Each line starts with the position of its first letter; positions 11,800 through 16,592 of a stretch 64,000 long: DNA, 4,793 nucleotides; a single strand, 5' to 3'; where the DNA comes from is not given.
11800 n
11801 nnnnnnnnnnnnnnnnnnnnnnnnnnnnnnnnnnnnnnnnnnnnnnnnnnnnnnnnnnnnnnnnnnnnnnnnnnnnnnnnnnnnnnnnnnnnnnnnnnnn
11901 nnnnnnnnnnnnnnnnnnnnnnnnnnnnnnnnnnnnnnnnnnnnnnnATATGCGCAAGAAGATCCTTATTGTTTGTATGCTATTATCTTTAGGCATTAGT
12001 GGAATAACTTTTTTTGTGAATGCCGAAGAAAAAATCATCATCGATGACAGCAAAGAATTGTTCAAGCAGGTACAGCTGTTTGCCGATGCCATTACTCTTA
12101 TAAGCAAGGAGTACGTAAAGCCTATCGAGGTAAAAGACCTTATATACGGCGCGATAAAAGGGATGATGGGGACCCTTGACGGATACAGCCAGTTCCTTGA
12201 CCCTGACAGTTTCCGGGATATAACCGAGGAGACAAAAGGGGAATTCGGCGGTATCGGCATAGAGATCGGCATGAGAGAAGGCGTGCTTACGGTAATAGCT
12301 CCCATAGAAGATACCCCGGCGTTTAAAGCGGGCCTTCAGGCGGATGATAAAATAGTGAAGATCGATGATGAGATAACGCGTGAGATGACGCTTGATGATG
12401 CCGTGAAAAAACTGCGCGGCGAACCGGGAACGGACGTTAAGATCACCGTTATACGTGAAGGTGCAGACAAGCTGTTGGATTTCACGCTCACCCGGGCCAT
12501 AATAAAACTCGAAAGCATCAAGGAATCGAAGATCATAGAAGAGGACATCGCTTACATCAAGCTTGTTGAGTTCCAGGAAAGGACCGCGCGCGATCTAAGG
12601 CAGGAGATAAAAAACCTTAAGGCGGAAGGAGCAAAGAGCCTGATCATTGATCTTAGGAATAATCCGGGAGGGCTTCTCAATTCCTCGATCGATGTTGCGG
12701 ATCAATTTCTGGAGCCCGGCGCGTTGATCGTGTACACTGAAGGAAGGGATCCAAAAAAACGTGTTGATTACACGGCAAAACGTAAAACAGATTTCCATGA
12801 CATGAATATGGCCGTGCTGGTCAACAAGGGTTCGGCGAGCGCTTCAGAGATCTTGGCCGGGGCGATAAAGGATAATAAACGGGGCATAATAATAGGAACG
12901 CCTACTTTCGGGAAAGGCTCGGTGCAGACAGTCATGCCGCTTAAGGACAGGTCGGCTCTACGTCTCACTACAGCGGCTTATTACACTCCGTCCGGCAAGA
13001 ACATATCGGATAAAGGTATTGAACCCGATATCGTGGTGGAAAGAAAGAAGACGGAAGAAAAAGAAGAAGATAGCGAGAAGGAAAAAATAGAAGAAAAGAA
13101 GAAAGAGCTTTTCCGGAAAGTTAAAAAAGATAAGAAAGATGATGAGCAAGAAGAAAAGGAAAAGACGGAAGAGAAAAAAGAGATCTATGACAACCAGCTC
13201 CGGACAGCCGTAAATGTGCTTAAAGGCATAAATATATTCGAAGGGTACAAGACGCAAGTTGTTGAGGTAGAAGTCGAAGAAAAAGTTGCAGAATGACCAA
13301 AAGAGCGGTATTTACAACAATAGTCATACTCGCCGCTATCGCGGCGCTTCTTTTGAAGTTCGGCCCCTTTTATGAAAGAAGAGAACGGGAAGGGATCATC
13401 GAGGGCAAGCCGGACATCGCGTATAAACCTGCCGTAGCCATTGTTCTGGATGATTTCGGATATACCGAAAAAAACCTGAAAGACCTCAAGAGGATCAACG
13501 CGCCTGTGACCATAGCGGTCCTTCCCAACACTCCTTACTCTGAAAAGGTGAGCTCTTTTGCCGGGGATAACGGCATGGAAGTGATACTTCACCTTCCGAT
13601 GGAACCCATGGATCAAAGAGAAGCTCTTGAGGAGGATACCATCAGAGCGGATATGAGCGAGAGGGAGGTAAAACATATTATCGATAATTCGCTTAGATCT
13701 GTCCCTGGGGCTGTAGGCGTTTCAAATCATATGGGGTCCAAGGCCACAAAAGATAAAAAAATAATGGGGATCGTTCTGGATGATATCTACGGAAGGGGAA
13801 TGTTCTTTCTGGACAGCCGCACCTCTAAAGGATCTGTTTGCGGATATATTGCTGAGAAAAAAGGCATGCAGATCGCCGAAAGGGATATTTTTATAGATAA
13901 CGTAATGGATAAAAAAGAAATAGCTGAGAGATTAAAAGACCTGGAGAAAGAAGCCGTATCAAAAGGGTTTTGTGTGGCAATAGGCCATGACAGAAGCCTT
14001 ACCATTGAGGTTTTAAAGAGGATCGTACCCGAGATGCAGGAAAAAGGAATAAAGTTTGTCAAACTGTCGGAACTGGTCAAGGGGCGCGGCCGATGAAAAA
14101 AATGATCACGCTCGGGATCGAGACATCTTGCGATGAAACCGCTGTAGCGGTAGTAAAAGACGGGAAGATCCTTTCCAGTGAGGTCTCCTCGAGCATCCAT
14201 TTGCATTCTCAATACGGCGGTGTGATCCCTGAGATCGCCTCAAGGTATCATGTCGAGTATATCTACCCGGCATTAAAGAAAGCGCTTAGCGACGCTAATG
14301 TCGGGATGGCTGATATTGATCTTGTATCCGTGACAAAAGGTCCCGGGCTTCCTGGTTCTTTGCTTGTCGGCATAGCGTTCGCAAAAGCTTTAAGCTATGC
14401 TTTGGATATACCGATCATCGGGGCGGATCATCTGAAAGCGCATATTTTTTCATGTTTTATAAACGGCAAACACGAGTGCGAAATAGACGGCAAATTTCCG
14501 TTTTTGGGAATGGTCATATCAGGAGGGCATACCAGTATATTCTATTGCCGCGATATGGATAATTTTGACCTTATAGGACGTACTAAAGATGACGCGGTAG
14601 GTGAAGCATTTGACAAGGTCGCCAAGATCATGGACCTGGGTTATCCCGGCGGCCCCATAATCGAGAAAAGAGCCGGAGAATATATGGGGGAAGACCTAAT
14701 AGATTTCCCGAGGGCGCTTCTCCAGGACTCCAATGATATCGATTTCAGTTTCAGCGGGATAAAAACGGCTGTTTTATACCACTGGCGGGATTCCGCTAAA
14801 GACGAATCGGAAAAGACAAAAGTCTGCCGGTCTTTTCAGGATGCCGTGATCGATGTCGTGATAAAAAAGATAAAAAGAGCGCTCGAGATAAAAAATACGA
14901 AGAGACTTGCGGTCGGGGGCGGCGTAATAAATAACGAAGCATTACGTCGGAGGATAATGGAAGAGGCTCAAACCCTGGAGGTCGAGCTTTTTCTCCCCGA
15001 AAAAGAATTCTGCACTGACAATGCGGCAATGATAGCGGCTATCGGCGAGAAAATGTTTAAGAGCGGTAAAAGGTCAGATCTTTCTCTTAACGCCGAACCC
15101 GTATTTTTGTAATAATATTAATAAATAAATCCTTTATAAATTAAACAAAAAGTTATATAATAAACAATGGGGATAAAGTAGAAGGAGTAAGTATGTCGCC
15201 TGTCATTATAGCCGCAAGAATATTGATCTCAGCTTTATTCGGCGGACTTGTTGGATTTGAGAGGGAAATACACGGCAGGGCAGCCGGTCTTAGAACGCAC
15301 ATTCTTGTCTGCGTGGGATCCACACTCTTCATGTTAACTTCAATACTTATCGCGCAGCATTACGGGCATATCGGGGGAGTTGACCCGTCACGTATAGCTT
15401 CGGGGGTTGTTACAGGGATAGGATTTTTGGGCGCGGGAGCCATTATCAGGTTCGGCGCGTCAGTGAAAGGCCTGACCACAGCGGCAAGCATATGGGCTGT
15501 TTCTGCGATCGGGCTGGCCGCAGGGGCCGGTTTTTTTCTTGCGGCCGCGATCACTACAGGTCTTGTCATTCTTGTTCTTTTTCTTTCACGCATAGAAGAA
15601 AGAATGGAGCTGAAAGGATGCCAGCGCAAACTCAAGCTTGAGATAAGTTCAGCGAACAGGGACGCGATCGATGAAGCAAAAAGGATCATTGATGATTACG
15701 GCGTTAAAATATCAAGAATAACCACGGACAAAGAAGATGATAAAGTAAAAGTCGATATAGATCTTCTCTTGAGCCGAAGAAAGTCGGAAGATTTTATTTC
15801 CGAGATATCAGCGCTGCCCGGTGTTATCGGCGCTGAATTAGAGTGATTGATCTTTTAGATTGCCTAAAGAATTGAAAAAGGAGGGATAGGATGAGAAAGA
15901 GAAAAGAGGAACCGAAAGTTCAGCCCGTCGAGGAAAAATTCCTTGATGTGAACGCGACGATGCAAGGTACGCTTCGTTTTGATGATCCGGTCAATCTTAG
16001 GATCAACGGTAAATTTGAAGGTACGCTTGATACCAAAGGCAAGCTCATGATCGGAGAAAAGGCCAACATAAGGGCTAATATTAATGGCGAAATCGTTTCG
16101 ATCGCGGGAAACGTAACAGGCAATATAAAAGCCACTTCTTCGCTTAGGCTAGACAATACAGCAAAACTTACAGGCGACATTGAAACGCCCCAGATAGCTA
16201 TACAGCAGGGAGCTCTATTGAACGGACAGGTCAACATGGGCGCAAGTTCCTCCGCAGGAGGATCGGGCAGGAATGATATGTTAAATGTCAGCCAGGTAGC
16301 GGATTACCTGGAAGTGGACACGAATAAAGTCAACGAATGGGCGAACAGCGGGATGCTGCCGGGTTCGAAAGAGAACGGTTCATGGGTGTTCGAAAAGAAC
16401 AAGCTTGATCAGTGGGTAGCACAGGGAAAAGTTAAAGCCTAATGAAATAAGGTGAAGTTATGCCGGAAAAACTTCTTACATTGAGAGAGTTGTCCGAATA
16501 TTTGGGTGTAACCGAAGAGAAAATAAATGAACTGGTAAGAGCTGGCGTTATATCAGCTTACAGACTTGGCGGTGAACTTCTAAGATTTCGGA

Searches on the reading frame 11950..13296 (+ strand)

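Call 61: search_protein_families(library=pfam, proteins=[window:11950-13296:+], max_evalue=0.00001)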
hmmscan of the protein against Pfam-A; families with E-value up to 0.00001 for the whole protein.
window:11950-13296:+ (448 aa): 5 families
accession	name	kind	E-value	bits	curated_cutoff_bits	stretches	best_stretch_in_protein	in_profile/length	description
PF03572.23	Peptidase_S41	-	2.6e-58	196.7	24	1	199-363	1-165/165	Peptidase family S41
PF13180.12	PDZ_2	-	5.7e-13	49.4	27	1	100-178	1-78/80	PDZ domain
PF17820.7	PDZ_6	-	1.5e-09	37.9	27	1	115-169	2-54/54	PDZ domain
PF22694.1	CtpB_N-like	-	4e-08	34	27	1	39-85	36-83/85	Activating protease CtpB N-terminal domain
PF00595.29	PDZ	-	7e-08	33.2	23.2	1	98-167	8-80/81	PDZ domain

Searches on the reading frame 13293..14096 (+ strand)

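Call 61: search_protein_families(library=pfam, proteins=[window:13293-14096:+], max_evalue=0.00001)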
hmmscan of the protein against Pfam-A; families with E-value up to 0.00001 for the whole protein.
window:13293-14096:+ (267 aa): 1 family
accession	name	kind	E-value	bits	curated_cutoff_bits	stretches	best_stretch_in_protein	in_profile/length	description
PF04748.18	Polysacc_deac_2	-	1e-69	234.3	27.5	1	50-262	1-212/212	Divergent polysaccharide deacetylase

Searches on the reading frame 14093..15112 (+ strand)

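Call 62: search_protein_families(library=pfam, proteins=[window:14093-15112:+], max_evalue=0.00001)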
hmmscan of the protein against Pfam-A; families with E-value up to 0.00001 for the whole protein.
window:14093-15112:+ (339 aa): 2 families
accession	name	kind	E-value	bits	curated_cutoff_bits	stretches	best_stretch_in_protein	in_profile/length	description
PF00814.31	TsaD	-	2.3e-87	293.5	24.8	1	25-315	1-263/264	tRNA N6-adenosine threonylcarbamoyltransferase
PF22521.2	HypF_C_2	-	4.4e-07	30.3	27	1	227-310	152-235/241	Carbamoyltransferase, Kae1-like Domain, second subdomain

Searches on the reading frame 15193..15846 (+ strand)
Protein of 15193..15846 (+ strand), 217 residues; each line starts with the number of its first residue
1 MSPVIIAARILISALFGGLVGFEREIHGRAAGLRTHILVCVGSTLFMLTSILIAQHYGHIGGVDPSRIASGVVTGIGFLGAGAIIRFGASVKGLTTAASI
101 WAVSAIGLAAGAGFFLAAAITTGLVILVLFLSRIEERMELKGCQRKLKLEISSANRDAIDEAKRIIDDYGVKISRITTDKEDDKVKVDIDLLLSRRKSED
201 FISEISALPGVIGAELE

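Call 62: search_protein_families(library=pfam, proteins=[window:15193-15846:+], max_evalue=0.00001)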
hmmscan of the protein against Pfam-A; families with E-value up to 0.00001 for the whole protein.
window:15193-15846:+ (217 aa): 1 family
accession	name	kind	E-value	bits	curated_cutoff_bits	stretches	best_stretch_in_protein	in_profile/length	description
PF02308.21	MgtC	-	5.4e-38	130.5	31.4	1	10-133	1-116/121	MgtC family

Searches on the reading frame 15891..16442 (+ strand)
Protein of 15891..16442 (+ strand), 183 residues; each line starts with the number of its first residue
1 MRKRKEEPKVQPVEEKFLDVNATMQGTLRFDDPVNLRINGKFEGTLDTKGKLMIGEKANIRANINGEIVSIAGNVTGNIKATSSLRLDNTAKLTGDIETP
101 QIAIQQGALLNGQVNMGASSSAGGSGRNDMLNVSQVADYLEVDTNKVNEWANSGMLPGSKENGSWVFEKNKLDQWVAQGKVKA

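Call 62: search_protein_families(library=pfam, proteins=[window:15891-16442:+], max_evalue=0.00001)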
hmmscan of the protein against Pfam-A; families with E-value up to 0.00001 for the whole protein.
window:15891-16442:+ (183 aa): 2 families
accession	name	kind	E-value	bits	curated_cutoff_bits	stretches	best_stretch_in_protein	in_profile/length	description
PF04519.19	Bactofilin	-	2.4e-25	89.1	27.9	1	18-114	3-97/98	Polymer-forming cytoskeletal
PF12728.13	HTH_17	-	4.4e-09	36.9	27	1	130-179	1-50/51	Helix-turn-helix domain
